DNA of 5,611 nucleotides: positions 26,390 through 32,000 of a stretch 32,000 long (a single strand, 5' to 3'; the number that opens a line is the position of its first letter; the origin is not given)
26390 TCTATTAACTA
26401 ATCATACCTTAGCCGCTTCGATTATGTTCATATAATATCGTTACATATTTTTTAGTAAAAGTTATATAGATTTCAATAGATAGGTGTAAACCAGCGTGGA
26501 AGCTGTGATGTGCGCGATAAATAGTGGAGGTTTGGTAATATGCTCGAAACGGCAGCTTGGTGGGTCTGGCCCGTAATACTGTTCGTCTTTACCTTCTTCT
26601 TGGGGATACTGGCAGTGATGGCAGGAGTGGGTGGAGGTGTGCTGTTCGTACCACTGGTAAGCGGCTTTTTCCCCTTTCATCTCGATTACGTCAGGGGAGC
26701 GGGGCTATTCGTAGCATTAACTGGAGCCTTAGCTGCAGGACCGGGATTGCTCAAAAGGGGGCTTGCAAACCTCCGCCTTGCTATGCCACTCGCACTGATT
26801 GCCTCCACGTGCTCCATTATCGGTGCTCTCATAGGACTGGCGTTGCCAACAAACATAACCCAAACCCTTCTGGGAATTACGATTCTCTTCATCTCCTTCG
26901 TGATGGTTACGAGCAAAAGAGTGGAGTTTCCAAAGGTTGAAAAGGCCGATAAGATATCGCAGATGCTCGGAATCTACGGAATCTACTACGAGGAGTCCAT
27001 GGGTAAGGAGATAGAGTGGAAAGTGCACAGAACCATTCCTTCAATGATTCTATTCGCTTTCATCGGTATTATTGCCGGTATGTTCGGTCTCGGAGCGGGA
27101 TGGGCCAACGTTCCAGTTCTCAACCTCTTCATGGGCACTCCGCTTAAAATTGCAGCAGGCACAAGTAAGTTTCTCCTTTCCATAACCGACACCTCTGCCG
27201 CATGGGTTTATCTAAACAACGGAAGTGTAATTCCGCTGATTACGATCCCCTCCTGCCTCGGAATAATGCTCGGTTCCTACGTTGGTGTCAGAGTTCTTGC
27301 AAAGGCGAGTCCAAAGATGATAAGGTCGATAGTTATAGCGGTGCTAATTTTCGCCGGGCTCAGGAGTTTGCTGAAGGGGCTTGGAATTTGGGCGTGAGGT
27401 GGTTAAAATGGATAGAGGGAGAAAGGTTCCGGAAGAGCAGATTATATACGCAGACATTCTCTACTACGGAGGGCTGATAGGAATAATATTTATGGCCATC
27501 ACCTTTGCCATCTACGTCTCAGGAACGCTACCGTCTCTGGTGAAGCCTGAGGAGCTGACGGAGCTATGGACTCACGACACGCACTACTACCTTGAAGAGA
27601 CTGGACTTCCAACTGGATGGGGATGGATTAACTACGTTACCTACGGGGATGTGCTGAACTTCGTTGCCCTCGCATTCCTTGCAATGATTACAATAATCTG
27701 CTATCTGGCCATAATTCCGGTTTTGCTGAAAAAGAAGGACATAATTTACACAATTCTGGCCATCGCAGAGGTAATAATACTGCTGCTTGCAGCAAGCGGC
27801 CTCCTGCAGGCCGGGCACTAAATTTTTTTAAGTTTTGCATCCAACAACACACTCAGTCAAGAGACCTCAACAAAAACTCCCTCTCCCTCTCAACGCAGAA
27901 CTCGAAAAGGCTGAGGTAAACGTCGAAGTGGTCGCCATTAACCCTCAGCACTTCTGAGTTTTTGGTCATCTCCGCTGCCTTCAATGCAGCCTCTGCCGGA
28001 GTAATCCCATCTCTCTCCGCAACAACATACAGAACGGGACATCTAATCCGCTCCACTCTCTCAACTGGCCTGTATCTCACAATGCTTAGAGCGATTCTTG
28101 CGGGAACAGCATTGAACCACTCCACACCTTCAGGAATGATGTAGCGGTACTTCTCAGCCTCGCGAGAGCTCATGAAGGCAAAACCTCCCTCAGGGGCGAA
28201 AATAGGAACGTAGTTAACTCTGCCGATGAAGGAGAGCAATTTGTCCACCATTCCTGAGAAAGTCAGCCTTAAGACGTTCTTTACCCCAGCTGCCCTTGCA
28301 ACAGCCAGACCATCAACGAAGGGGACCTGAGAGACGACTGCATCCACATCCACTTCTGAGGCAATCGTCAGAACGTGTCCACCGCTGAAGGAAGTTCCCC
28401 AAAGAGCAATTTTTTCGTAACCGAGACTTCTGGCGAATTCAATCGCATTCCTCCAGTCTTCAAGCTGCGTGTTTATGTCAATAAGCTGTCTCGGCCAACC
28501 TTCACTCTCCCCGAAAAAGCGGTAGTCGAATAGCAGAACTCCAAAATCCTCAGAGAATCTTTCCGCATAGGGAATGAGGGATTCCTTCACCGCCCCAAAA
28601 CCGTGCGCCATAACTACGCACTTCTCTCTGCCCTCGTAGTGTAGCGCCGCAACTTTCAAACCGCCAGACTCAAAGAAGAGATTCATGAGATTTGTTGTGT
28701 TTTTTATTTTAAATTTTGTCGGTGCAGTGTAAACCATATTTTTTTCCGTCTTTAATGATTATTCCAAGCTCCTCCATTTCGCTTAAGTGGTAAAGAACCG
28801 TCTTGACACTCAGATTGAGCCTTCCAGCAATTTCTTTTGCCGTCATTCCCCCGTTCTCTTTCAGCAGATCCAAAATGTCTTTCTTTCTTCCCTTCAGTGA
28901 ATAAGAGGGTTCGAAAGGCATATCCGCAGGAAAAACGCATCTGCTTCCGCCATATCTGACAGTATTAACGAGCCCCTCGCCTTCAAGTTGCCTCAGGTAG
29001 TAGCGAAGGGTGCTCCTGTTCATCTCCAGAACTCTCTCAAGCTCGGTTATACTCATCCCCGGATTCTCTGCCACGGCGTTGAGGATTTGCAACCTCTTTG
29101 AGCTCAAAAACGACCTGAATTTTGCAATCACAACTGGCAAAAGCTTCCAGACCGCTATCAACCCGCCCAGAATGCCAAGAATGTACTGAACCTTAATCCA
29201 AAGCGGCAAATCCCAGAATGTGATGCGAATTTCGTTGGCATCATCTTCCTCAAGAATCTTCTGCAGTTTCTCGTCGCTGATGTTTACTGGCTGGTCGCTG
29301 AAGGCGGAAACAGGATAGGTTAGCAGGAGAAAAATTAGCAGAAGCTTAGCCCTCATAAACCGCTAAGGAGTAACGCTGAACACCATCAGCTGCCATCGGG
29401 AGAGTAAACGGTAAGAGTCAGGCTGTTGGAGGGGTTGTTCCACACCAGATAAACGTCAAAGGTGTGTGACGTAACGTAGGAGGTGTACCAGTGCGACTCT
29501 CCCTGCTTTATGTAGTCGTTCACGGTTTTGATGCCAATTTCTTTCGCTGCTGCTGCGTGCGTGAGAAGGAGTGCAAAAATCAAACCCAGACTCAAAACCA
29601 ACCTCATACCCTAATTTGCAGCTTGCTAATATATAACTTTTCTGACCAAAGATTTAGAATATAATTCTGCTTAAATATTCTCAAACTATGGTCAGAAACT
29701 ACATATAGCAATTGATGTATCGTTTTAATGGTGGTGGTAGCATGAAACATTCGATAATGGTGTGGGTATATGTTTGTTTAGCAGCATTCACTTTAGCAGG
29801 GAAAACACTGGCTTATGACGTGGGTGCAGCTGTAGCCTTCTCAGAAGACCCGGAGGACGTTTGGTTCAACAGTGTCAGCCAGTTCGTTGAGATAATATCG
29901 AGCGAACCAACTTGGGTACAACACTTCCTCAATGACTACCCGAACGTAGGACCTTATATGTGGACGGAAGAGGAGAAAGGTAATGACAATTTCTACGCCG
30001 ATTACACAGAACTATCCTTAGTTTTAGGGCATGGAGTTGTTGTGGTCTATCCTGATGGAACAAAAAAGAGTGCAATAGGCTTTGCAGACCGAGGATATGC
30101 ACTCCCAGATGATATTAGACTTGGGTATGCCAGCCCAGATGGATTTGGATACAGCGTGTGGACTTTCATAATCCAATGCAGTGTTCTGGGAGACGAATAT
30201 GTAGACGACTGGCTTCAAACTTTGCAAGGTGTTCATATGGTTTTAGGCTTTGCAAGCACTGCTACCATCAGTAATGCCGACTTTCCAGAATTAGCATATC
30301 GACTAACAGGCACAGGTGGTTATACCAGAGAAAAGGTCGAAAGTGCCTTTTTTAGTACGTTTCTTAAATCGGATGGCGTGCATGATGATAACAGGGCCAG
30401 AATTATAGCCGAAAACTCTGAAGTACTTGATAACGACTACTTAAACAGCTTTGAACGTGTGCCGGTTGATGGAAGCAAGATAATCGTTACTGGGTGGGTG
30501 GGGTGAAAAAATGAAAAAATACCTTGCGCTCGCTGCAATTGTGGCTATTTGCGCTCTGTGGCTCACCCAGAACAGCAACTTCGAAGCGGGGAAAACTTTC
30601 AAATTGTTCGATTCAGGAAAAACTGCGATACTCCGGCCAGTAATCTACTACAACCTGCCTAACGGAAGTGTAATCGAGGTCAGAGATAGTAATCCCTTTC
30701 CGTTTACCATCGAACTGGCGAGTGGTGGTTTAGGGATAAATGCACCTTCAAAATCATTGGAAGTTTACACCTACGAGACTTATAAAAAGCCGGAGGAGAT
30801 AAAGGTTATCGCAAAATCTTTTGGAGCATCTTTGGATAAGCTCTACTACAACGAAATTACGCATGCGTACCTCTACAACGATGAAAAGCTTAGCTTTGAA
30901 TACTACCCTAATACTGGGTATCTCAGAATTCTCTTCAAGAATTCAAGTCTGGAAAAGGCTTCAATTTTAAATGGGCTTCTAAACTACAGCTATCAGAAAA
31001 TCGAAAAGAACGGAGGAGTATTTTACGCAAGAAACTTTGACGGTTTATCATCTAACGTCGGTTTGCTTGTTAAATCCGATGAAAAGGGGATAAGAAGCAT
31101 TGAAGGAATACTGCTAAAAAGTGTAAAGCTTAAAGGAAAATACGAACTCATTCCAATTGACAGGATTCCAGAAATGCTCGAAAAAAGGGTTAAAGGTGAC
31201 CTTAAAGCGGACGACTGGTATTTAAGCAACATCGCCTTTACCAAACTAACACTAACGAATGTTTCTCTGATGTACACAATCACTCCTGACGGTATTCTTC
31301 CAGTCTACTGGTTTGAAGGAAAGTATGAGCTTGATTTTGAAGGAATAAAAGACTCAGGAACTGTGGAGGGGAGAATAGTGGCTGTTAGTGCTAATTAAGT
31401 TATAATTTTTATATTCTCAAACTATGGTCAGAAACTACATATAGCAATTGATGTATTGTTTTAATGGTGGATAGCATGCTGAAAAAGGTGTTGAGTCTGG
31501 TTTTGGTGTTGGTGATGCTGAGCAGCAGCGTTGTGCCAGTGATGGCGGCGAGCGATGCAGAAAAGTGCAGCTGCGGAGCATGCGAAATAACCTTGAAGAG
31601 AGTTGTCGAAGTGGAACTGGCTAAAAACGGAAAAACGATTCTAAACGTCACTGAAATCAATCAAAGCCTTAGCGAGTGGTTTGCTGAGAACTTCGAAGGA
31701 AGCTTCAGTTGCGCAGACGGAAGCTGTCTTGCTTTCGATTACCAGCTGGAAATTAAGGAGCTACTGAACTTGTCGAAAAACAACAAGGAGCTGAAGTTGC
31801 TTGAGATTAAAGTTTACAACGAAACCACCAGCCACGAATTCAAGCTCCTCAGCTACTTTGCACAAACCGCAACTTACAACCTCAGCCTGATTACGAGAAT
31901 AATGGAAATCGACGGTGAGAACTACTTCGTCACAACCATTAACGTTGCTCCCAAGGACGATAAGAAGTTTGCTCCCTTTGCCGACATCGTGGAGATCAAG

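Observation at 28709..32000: Block of signal-peptide proteins from no recognisable family (partly lower in GC), divergent from a membrane-anchored tandem-wHTH regulator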

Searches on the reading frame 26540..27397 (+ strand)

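Call 7: search_protein_families(library=pfam, proteins=[window:26540-27397:+], max_evalue=1)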
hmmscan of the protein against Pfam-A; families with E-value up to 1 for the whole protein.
window:26540-27397:+ (285 aa): 1 family
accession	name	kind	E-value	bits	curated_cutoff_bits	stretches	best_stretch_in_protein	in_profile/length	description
PF01925.25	TauE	-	6.6e-39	134.4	32.6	1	14-275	1-236/237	Sulfite exporter TauE/SafE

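Call 8: search_protein_families(library=ncbifam, proteins=[window:26540-27397:+], max_evalue=1)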
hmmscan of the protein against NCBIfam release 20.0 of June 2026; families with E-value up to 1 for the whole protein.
window:26540-27397:+ (285 aa): 2 families
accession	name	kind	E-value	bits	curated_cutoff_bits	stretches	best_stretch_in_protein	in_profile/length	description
NF040961.1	MamO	equivalog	0.00051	18.5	800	1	14-255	373-622/648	magnetosome protein MamO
NF007909.0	PRK10621.1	equivalog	0.00053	19.4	383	1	153-271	126-245/266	hypothetical protein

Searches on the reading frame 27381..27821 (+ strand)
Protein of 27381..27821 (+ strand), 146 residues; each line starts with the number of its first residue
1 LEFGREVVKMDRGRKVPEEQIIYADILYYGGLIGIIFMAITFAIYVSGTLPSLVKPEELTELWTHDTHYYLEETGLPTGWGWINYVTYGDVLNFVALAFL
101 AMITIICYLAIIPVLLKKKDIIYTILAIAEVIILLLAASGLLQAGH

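Call 7: search_protein_families(library=pfam, proteins=[window:27381-27821:+], max_evalue=1)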
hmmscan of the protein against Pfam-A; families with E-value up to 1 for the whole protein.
window:27381-27821:+ (146 aa): 3 families
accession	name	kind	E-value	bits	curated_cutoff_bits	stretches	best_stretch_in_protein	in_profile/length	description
PF14752.11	RBP_receptor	-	0.13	11.3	25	1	97-144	393-440/605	Retinol binding protein receptor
PF07843.16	DUF1634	-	0.24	12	27.5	1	26-137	4-100/102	Protein of unknown function (DUF1634)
PF16101.10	PRIMA1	-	0.29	11.3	38.6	1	93-118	105-130/158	Proline-rich membrane anchor 1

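Call 8: search_protein_families(library=ncbifam, proteins=[window:27381-27821:+], max_evalue=1)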
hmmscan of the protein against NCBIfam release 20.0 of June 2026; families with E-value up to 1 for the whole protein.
window:27381-27821:+ (146 aa): 0 families

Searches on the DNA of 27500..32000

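Call 87: search_rna_families(source=window, start=27500, end=32000, threshold=evalue, max_evalue=1)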
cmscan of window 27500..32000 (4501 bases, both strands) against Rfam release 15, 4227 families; matches with E-value up to 1: 0.
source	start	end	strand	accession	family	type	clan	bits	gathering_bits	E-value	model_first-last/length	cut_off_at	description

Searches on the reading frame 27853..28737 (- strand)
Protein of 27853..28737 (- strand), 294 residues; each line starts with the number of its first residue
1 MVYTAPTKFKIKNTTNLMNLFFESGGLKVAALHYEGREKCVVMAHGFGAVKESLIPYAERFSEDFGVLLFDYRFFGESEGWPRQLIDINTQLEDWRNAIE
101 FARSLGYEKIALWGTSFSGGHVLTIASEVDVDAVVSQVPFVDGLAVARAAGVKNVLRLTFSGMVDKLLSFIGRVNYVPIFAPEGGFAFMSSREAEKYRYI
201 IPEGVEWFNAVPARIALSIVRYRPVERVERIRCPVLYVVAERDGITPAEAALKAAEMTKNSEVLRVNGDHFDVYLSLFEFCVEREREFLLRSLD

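Call 7: search_protein_families(library=pfam, proteins=[window:27853-28737:-], max_evalue=1)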
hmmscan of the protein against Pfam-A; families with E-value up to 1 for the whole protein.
window:27853-28737:- (294 aa): 8 families
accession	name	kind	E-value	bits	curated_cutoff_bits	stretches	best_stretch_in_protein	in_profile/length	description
PF00561.26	Abhydrolase_1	-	1.4e-12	48.3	25.8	1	41-273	3-241/245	alpha/beta hydrolase fold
PF12697.13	Abhydrolase_6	-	2e-10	42.2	26.3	1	41-273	1-206/217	Alpha/beta hydrolase family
PF12146.15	Hydrolase_4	-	6.1e-08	32.7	27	1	38-259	4-218/239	Serine aminopeptidase, S33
PF08386.16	Abhydrolase_4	-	0.002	18.6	21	1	232-285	34-86/103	TAP-like protein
PF03959.19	FSH1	-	0.0034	17.5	21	1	227-271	155-200/211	Serine hydrolase (FSH1)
PF20408.4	Abhydrolase_11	-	0.0038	17.4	27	1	38-135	2-103/193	Alpha/beta hydrolase domain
PF01738.24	DLH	-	0.019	15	21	0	223-262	134-173/217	Dienelactone hydrolase family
PF02129.25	Peptidase_S15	-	0.047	13.8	23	1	65-152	52-142/262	X-Pro dipeptidyl-peptidase (S15 family)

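Call 8: search_protein_families(library=ncbifam, proteins=[window:27853-28737:-], max_evalue=1)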
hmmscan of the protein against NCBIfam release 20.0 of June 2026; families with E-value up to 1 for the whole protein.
window:27853-28737:- (294 aa): 17 families
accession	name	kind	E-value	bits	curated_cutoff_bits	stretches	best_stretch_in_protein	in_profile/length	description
NF047920.1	lactonase_UilS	equivalog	9.9e-31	107.5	400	1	36-275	22-266/285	UilS family quorum-quenching N-acyl-homoserine lactonase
NF058580.1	lipase_V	equivalog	2.6e-06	27.3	300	2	36-126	23-107/230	EstV family lipase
TIGR02427.1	protocat_pcaD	equivalog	3.5e-06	26.6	255.85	2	226-270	187-232/251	3-oxoadipate enol-lactonase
NF045948.1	ProImpepThrmp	equivalog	3.6e-06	26.6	500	1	35-128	23-113/291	proline iminopeptidase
TIGR01738.1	bioH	equivalog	6.9e-05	22.6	206.95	1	227-271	183-227/245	pimeloyl-ACP methyl ester esterase BioH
NF050089.1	i_nPHAscl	equivalog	0.00037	19.7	300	1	34-128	14-104/288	intracellular short-chain-length polyhydroxyalkanoate depolymerase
NF051488.1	bifunc_PcaDC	exception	0.0005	19.3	390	1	225-267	186-228/375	bifunctional 3-oxoadipate enol-lactonase/4-carboxymuconolactone decarboxylase PcaDC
TIGR03695.1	menH_SHCHC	equivalog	0.0015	18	208.55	1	38-124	2-87/252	2-succinyl-6-hydroxy-2,4-cyclohexadiene-1-carboxylate synthase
NF004514.1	PRK05855.1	equivalog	0.0041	15.7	455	1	23-80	6-64/578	SDR family oxidoreductase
NF051487.1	bifunc_PcaCD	exception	0.0053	15.9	430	0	37-94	171-227/413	bifunctional 4-carboxymuconolactone decarboxylase/3-oxoadipate enol-lactonase PcaCD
NF045632.1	hydroxlase_HsaD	equivalog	0.012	14.5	400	1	36-127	32-123/290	4,5:9,10-diseco-3-hydroxy-5,9,17-trioxoandrosta-1(10),2-diene-4-oate hydrolase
TIGR03611.1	RutD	equivalog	0.042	13.2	238.5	0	38-126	13-98/258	pyrimidine utilization protein D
NF011457.0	PRK14875.1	equivalog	0.049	12.6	307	1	35-128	129-218/372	acetoin dehydrogenase dihydrolipoyllysine-residue acetyltransferase subunit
TIGR01250.1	pro_imino_pep_2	subfamily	0.057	13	167.65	1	222-263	221-261/288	proline iminopeptidase-family hydrolase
TIGR03100.1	hydr1_PEP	hypoth_equivalog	0.074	12.3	168.45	1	64-143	57-136/274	hydrolase 1, exosortase A system-associated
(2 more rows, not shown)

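Call 89: search_protein_families(library=padloc, proteins=[window:27853-28737:-], max_evalue=0.01)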
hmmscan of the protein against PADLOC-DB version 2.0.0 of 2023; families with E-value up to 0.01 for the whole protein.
window:27853-28737:- (294 aa): 0 families

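Call 90: search_protein_families(library=phrogs, proteins=[window:27853-28737:-], max_evalue=0.01)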
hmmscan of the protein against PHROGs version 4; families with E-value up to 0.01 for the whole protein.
window:27853-28737:- (294 aa): 1 family
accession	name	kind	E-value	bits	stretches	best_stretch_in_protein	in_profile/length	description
phrog_789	-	other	7.8e-09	35.7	1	11-271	326-580/637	esterase/lipase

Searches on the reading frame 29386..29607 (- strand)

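Call 7: search_protein_families(library=pfam, proteins=[window:29386-29607:-], max_evalue=1)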
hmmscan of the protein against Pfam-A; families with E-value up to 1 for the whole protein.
window:29386-29607:- (73 aa): 1 family
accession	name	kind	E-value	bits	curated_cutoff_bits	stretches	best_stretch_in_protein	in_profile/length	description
PF07517.20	SecA_DEAD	-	0.1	12.3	24.6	1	14-69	111-166/290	SecA DEAD-like domain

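Call 8: search_protein_families(library=ncbifam, proteins=[window:29386-29607:-], max_evalue=1)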
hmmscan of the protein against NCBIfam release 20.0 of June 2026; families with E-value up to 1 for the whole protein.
window:29386-29607:- (73 aa): 1 family
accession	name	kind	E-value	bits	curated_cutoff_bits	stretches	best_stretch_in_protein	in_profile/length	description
NF045770.1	MPN403_MG284_C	domain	0.073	13.1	37.3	1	30-50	22-42/57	MG284/MPN403 family protein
